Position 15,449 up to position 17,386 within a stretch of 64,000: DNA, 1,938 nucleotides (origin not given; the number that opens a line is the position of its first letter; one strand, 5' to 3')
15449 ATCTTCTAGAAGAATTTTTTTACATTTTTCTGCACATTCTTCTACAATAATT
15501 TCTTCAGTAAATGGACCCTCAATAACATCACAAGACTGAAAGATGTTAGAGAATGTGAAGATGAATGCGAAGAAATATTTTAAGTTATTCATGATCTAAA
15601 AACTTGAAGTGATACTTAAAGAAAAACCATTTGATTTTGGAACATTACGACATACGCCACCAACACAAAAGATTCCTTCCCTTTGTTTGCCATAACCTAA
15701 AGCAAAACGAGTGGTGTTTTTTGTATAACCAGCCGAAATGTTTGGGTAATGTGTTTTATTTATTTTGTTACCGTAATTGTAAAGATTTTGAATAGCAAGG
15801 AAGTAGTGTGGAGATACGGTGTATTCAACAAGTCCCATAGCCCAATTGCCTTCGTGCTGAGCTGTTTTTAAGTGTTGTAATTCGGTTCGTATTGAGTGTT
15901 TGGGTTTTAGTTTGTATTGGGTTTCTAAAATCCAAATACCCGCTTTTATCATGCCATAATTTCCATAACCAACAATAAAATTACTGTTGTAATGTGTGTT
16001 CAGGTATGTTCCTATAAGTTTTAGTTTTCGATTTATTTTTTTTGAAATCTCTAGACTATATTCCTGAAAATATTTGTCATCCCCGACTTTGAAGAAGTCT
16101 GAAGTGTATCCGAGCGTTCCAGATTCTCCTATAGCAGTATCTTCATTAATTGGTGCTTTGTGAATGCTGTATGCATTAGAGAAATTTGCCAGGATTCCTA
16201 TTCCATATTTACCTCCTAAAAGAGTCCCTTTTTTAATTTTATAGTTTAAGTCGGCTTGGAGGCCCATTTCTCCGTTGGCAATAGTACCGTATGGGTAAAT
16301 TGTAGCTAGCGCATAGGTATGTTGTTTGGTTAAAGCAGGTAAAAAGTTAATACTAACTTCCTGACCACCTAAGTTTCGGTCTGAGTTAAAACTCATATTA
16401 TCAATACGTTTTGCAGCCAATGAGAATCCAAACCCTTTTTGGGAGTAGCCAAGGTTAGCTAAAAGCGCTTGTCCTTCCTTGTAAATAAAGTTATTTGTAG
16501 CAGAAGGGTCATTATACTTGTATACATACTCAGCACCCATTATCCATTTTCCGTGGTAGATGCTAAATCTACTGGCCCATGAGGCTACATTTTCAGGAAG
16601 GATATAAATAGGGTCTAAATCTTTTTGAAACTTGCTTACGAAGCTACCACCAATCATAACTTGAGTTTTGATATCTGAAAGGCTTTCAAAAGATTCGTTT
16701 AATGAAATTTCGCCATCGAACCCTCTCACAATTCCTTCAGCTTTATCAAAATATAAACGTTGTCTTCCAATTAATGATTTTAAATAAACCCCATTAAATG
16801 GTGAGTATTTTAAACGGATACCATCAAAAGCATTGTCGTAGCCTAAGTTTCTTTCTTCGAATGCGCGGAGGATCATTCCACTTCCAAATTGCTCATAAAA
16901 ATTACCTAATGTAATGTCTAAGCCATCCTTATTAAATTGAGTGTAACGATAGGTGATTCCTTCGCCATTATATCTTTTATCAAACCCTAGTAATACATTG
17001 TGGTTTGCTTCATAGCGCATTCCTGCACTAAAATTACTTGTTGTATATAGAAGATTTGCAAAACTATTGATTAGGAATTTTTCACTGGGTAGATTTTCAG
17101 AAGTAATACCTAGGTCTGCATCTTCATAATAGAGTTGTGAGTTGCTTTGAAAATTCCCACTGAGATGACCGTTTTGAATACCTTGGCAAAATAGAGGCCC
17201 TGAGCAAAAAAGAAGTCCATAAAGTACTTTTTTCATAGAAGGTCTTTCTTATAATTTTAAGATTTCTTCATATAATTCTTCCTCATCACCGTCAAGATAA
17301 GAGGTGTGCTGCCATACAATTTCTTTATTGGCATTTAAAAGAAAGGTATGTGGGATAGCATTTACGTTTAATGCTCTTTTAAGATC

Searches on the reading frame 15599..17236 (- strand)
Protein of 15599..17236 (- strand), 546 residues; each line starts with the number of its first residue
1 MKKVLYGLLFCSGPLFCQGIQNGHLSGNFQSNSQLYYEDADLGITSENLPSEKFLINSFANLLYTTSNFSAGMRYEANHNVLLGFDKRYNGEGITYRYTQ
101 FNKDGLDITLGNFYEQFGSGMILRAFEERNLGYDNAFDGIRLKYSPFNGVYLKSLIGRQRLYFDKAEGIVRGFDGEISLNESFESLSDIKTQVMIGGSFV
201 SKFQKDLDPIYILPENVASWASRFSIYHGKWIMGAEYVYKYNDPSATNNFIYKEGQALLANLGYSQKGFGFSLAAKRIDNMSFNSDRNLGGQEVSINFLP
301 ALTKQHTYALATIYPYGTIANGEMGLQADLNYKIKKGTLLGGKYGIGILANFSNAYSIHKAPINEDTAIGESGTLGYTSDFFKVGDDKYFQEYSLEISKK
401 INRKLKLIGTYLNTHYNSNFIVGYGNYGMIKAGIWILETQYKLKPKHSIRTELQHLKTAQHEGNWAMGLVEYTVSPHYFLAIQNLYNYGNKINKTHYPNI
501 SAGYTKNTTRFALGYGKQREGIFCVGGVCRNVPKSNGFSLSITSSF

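Call 71: search_protein_families(library=pfam, proteins=[window:15599-17236:-], max_evalue=0.0001)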
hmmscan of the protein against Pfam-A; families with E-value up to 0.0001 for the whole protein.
window:15599-17236:- (546 aa): 1 family
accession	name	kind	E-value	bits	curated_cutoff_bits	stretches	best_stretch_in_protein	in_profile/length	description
PF19494.5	DUF6029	-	3e-187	624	27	1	1-546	1-538/538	Family of unknown function (DUF6029)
